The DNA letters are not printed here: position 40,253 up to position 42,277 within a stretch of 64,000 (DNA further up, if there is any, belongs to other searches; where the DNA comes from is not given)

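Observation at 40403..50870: Self-contained DNA end-processing gene set: Topo IA-like Toprim protein, 975-aa RecD2-like helicase, DsbC, WGR-ATP-dependent DNA ligase, RecJ, standalone WGR protein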

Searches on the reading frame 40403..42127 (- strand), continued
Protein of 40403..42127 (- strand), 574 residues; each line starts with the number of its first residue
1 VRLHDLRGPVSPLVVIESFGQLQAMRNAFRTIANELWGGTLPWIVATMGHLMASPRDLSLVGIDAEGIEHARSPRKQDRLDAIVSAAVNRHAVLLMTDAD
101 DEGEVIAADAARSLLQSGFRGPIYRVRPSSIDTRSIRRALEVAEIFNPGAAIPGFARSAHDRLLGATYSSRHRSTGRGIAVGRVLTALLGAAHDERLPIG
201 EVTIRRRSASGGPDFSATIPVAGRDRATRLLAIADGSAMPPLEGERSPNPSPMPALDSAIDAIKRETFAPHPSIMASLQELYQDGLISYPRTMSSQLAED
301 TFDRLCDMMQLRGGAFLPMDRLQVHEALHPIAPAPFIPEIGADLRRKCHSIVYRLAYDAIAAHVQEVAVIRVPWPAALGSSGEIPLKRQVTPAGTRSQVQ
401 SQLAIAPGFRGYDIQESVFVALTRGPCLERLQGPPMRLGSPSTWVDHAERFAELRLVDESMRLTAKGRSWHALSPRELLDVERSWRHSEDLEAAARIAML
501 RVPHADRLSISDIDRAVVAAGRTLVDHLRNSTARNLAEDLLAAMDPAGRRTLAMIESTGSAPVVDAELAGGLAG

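Call 40: find_encoding_contigs(protein=P0126, flank=10000, max_places=2)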
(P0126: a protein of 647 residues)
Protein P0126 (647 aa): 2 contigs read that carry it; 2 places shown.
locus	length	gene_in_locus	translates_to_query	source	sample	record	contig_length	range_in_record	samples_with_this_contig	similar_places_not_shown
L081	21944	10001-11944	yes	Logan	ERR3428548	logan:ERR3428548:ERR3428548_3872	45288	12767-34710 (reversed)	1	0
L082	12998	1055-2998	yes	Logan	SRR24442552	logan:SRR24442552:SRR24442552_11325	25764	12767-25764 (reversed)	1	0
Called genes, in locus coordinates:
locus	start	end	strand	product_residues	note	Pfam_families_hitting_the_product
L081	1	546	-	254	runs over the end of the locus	-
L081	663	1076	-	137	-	-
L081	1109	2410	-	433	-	-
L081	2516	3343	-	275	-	-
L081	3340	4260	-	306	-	-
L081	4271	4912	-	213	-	-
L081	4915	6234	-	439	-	-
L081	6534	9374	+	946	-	PF23139:OB_YrrC (weak), PF14520:HHH_5 (faint), PF14490:HHH_RecD2, PF13245:AAA_19, PF13604:AAA_30, PF01443:Viral_helicase1 (faint), PF18335:SH3_13, PF13538:UvrD_C_2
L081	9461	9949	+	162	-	-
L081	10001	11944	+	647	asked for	PF01751:Toprim, PF01131:Topoisom_bac (faint)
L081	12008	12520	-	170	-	-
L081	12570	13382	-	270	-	-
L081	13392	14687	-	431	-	PF04917:Shufflon_N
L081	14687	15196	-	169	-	PF07419:PilM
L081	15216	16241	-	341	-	PF13191:AAA_16 (faint), PF00437:T2SSE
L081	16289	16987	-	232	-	PF05307:Bundlin, PF08805:PilS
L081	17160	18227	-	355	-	PF00482:T2SSF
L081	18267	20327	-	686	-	-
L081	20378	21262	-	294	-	-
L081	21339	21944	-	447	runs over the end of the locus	PF06864:PAP_PilO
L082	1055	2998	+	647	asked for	PF01751:Toprim, PF01131:Topoisom_bac (faint)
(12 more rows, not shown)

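Call 41: find_encoding_contigs(protein=P0125, flank=10000, max_places=1)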
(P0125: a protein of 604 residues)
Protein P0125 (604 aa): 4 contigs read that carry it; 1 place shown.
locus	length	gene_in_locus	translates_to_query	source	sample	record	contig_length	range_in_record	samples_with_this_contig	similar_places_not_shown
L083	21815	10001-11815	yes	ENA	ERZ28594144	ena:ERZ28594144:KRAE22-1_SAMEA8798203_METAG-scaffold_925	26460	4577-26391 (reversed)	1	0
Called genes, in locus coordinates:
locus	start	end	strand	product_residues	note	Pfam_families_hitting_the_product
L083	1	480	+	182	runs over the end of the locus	?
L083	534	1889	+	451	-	PF25994:HH_AprE, PF26002:Beta-barrel_AprE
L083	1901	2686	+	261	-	-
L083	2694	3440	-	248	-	PF13365:Trypsin_2 (weak)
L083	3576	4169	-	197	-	-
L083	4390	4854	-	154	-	PF28070:TraX-like (weak)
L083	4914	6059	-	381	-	-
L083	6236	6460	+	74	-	-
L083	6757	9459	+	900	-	PF14490:HHH_RecD2, PF05127:NAT10_TcmA_helicase (weak), PF13245:AAA_19, PF13604:AAA_30, PF18335:SH3_13, PF13538:UvrD_C_2 (faint)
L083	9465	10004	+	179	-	-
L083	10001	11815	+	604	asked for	PF01751:Toprim, PF01131:Topoisom_bac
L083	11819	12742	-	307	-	PF00437:T2SSE, PF13191:AAA_16 (weak)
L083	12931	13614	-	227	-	-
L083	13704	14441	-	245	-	-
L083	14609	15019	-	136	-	-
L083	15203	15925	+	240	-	PF23130:IcmW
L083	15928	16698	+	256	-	-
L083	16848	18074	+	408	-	PF28212:TraW-like (faint)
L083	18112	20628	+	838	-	-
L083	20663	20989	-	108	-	-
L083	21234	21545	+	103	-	-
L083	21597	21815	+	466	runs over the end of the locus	-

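Call 42: find_encoding_contigs(protein=P0130, flank=10000, max_places=1)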
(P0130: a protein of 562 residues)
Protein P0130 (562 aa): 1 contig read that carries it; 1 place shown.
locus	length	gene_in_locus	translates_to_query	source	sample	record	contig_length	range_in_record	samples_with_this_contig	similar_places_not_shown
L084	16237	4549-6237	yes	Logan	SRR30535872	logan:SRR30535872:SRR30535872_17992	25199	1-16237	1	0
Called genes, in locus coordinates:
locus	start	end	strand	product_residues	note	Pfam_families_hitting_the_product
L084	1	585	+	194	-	?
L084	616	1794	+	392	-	PF28212:TraW-like (weak)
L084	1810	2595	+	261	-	-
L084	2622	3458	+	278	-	-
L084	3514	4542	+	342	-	-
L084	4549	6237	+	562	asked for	PF01751:Toprim (weak), PF01131:Topoisom_bac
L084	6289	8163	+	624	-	PF00004:AAA, PF17862:AAA_lid_3, PF01434:Peptidase_M41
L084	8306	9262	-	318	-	PF04381:RdgC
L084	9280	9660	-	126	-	-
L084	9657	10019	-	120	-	-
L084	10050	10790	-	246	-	-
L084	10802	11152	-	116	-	PF16137:DUF4845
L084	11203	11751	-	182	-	-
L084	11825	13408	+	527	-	PF00089:Trypsin, PF10459:Peptidase_S46 (faint), PF13365:Trypsin_2, PF00595:PDZ (faint), PF13180:PDZ_2, PF17820:PDZ_6, PF13180:PDZ_2, PF17820:PDZ_6 (weak)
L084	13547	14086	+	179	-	PF00265:TK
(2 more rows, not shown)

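Call 46: search_dna_similar(query=window:40403-42127:-, collection=plasmids, mode=protein, max_rows=25, max_evalue=0.00001)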
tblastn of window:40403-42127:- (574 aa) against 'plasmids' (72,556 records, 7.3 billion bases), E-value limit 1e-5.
Records with a match: 91; places in all: 92; records where one place covers at least 80% of the query: 36.
Best place of each record, by identity: <60% 91.
By first word of the organism name: Pseudomonas 40; Xanthomonas 19; Thermus 8; Yersinia 4; Piscirickettsia 3; Bosea 2; Acetobacter 2; Burkholderia 2; Priestia 1; Rhizobium 1; and 9 more.
By predicted mobility (MOB-suite, as given by PLSDB): non-mobilizable 70; conjugative 20; mobilizable 1.
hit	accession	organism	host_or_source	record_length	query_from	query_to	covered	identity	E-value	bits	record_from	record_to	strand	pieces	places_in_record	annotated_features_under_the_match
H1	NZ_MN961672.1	Pseudomonas aeruginosa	-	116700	13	510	87%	29.4%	9e-26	120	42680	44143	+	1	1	toprim domain-containing protein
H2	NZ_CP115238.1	Pseudomonas aeruginosa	Homo sapiens,culture samples from human ...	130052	13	510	87%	29.4%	9e-26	120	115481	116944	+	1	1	toprim domain-containing protein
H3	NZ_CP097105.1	Pseudomonas sp. NY11382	Homo sapiens,Airway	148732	13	510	87%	29.4%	9e-26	120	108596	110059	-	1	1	toprim domain-containing protein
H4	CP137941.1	Pseudomonas aeruginosa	Homo sapiens,bronchoalveolar lavage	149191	13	510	87%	29.4%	9e-26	120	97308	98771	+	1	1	toprim domain-containing protein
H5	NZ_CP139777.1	Pseudomonas asiatica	isolate,activated sludge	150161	13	510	87%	29.4%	9e-26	120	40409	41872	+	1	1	toprim domain-containing protein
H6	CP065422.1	Priestia aryabhattai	cell culture,soil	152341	13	510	87%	29.4%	9e-26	120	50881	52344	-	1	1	type IA DNA topoisomerase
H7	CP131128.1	Pseudomonas hunanensis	isolate,activated sludge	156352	13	510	87%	29.4%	9e-26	120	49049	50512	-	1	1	topA_2: DNA topoisomerase 1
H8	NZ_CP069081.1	Pseudomonas putida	-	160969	13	510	87%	29.4%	9e-26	120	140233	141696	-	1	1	toprim domain-containing protein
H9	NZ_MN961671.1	Pseudomonas aeruginosa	-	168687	13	510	87%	29.4%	9e-26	120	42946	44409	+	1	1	toprim domain-containing protein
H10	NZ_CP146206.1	Pseudomonas sp. 4810-S13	genome assymbly,Winogradsky column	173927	13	510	87%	29.4%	9e-26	120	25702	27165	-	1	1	toprim domain-containing protein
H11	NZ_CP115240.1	Pseudomonas aeruginosa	Homo sapiens,culture samples from human ...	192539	13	510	87%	29.4%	9e-26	120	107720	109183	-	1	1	toprim domain-containing protein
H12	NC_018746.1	Pseudomonas putida ND6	-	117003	13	491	83%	30.4%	1e-26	123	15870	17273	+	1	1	toprim domain-containing protein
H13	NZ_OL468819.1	Pseudomonas aeruginosa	-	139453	13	491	83%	30.4%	1e-26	123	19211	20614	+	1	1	toprim domain-containing protein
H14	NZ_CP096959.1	Pseudomonas aeruginosa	Homo sapiens,phlegm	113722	13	505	86%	29.4%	1e-25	120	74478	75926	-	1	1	toprim domain-containing protein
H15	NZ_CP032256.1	Pseudomonas aeruginosa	-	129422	13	491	83%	29.4%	1e-23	114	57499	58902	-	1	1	toprim domain-containing protein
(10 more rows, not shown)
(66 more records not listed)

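Call 47: get_annotated_region(hit=H12, flank=14000)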
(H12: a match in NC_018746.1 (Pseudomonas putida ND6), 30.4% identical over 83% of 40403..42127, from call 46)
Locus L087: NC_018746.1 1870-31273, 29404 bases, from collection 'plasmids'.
description: Pseudomonas putida ND6 plasmid pND6-2, complete sequence
organism: Pseudomonas putida ND6 (NCBI taxid 231023)
taxonomy: Bacteria; Pseudomonadota; Gammaproteobacteria; Pseudomonadales; Pseudomonadaceae; Pseudomonas; Pseudomonas putida; Pseudomonas putida ND6
host: -; source: -; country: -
typing (MOB-suite, as given by PLSDB): non-mobilizable; replicon rep_cluster_1964; mating-pair formation MPF_I
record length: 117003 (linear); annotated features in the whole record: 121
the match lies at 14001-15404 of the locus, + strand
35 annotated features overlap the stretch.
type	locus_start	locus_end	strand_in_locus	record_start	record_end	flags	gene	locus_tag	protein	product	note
CDS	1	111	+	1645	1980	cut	-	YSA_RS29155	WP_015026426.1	hypothetical protein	-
CDS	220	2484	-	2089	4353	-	-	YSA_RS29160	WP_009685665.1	DotA/TraY family protein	-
CDS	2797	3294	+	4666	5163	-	-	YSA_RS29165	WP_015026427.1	hypothetical protein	-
CDS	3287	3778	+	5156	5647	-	-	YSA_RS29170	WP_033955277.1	hypothetical protein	-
CDS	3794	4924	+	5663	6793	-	-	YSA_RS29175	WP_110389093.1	hypothetical protein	-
CDS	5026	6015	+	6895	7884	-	-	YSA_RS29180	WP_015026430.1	hypothetical protein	-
CDS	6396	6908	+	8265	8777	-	-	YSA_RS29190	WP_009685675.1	hypothetical protein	-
CDS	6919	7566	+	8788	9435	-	-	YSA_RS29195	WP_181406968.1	hypothetical protein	-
CDS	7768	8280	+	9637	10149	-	-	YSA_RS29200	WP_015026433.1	DUF6036 family nucleotidyltransferase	-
CDS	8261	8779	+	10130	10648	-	-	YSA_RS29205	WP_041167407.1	hypothetical protein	-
CDS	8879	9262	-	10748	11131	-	-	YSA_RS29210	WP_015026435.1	hypothetical protein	-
CDS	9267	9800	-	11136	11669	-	-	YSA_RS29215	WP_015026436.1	hypothetical protein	-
CDS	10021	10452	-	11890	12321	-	pilM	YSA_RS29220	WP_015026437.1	type IV pilus biogenesis protein PilM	-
CDS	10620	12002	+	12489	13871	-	-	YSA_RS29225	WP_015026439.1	hypothetical protein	-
CDS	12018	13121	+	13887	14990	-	-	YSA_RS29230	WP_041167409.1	hypothetical protein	-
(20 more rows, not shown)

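Call 50: search_dna_similar(query=window:40403-42127:-, collection=plasmids, mode=protein, max_rows=60, max_evalue=0.00001, rows=spread)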
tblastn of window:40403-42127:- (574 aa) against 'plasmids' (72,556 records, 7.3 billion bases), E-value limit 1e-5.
Records with a match: 91; places in all: 92; records where one place covers at least 80% of the query: 36.
Best place of each record, by identity: <60% 91.
By first word of the organism name: Pseudomonas 40; Xanthomonas 19; Thermus 8; Yersinia 4; Piscirickettsia 3; Bosea 2; Acetobacter 2; Burkholderia 2; Priestia 1; Rhizobium 1; and 9 more.
By predicted mobility (MOB-suite, as given by PLSDB): non-mobilizable 70; conjugative 20; mobilizable 1.
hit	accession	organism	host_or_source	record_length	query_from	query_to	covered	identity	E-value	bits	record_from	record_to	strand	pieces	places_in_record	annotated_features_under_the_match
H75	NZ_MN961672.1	Pseudomonas aeruginosa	-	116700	13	510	87%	29.4%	9e-26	120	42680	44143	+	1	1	toprim domain-containing protein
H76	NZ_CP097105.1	Pseudomonas sp. NY11382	Homo sapiens,Airway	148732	13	510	87%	29.4%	9e-26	120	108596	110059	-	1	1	toprim domain-containing protein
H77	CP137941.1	Pseudomonas aeruginosa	Homo sapiens,bronchoalveolar lavage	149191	13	510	87%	29.4%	9e-26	120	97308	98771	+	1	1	toprim domain-containing protein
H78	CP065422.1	Priestia aryabhattai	cell culture,soil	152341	13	510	87%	29.4%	9e-26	120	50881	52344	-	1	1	type IA DNA topoisomerase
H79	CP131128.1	Pseudomonas hunanensis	isolate,activated sludge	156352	13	510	87%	29.4%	9e-26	120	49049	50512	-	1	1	topA_2: DNA topoisomerase 1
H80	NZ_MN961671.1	Pseudomonas aeruginosa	-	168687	13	510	87%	29.4%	9e-26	120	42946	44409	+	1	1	toprim domain-containing protein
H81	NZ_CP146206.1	Pseudomonas sp. 4810-S13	genome assymbly,Winogradsky column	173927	13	510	87%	29.4%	9e-26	120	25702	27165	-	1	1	toprim domain-containing protein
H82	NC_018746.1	Pseudomonas putida ND6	-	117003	13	491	83%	30.4%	1e-26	123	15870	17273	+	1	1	toprim domain-containing protein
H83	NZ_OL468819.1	Pseudomonas aeruginosa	-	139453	13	491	83%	30.4%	1e-26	123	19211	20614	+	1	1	toprim domain-containing protein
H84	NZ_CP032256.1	Pseudomonas aeruginosa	-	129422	13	491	83%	29.4%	1e-23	114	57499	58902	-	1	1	toprim domain-containing protein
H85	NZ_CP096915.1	Pseudomonas aeruginosa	Homo sapiens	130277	13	491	83%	29.4%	1e-23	114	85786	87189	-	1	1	toprim domain-containing protein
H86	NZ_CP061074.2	Pseudomonas aeruginosa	Homo sapiens,urine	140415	13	491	83%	29.4%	1e-23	114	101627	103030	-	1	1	toprim domain-containing protein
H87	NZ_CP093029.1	Pseudomonas aeruginosa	Intubated patient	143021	13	491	83%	29.4%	1e-23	114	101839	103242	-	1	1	toprim domain-containing protein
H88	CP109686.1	Pseudomonas aeruginosa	whole organism,Sink Drain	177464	13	491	83%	29.4%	1e-23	114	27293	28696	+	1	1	toprim domain-containing protein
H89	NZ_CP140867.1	Rhizobium leguminosarum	Trifolium pratense,whole organism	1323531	9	480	81%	29.1%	2e-26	147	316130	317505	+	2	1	record has no annotation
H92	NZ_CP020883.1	Xanthomonas citri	Citrus x aurantiifolia,Cell culture,leaf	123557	13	470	80%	28.2%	4e-22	108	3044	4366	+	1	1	toprim domain-containing protein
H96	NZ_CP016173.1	Bordetella flabilis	Homo sapiens,sputum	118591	13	472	80%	27.5%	2e-18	97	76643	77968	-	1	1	toprim domain-containing protein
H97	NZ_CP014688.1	Acetobacter persici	water kefir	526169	15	479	81%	26.5%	1e-16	92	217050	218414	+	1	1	toprim domain-containing protein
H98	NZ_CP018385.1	Burkholderia pseudomallei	Homo sapiens,clinical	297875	5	472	82%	25.4%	2e-11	75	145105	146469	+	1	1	DNA topoisomerase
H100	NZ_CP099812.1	Yersinia ruckeri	Salmo salar,head kidney,salmon tissue ...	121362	6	470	81%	24.9%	6e-21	105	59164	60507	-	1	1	toprim domain-containing protein | hypothetical protein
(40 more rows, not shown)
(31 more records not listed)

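Call 51: get_annotated_region(hit=H97, flank=20000)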
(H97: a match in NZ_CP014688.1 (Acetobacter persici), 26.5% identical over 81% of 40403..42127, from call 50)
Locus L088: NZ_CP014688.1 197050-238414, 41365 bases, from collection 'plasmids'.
description: Acetobacter persici strain TMW2.1084 plasmid pAC1084_1, complete sequence
organism: Acetobacter persici (NCBI taxid 1076596)
taxonomy: Bacteria; Pseudomonadota; Alphaproteobacteria; Rhodospirillales; Acetobacteraceae; Acetobacter; Acetobacter persici
host: -; source: water kefir; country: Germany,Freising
typing (MOB-suite, as given by PLSDB): non-mobilizable
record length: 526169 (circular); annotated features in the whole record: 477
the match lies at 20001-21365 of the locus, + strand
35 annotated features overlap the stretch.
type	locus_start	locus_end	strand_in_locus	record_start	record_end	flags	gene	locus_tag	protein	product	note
CDS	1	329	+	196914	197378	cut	-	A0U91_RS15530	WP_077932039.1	hypothetical protein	-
CDS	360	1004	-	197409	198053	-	-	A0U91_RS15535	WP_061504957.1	hypothetical protein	-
CDS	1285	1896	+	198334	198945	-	-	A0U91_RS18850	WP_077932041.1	HU family DNA-binding protein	-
CDS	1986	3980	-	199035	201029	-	-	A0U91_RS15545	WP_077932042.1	LPD1 domain-containing protein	-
CDS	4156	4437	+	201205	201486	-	-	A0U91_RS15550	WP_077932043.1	hypothetical protein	-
CDS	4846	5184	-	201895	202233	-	-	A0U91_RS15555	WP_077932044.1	hypothetical protein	-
CDS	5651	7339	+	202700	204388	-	-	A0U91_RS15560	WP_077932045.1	Hint domain-containing protein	-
CDS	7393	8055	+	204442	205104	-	-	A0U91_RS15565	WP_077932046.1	DUF47 family protein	-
CDS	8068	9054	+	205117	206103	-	-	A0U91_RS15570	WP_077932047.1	inorganic phosphate transporter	GO:0006817 - phosphate ion transport [Evidence IEA]; GO:0055085 - transmembrane transport [Evidence IEA]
CDS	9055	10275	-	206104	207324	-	-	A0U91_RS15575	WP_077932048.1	ATPase, T2SS/T4P/T4SS family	-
CDS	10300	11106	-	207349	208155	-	-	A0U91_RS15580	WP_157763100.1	hypothetical protein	-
CDS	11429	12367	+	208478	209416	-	-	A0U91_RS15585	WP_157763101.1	DNA/RNA non-specific endonuclease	-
CDS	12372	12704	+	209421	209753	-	-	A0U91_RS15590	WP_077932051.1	hypothetical protein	-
CDS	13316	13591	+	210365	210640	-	-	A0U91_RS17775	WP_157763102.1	hypothetical protein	-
CDS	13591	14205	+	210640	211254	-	-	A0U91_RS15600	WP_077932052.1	hypothetical protein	-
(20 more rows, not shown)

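Call 52: predict_structure(alignment_id=A2)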
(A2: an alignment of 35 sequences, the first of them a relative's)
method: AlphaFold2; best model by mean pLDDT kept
length: 574 residues; sequences in the alignment: 35
mean_pLDDT: 83.9   pTM: 0.86
mean pLDDT of the five models: 83.9, 81.4, 81.4, 80.9, 77.1
residues with pLDDT >= 90: 298; 70-90: 168; 50-70: 79; < 50: 29
segments of 3 or more residues with pLDDT < 50: 338-342, 557-574
pLDDT, mean of each block of 10 residues (from residue 1): 71 95 93 91 95 86 90 94 95 95 97 97 94 91 96 95 90 66 95 95 88 87 90 67 69 87 88 93 91 86 79 62 80 59 55 78 70 68 79 71 80 96 80 76 95 96 96 93 91 95 94 96 94 85 72 49 41 37
secondary structure, 60 per line:
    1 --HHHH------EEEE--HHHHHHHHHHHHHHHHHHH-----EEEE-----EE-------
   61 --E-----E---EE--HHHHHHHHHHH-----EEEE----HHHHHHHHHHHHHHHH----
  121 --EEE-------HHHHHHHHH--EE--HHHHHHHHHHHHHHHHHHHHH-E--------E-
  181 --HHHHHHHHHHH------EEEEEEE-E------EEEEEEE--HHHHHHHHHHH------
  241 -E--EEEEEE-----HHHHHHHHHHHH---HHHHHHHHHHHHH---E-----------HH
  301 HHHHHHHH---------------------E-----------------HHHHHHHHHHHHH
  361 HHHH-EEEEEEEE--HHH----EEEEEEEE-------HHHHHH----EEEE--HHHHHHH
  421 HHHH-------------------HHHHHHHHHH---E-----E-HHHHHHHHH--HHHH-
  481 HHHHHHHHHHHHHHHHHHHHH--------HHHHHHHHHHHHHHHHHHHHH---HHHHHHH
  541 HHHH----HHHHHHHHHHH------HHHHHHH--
elements in order: H3-6 E13-16 H19-37 E43-46 H77-87 E93-96 H101-116 E123-125 H133-141 H148-168 H183-193 E200-206 E215-221 H224-234 E245-250 H256-267 H271-283 H299-308 H348-364 E366-373 E383-390 H398-403 E408-411 H414-424 H444-453 H465-473 H476-479 H481-501 H510-530 H534-544 H549-559 H566-572
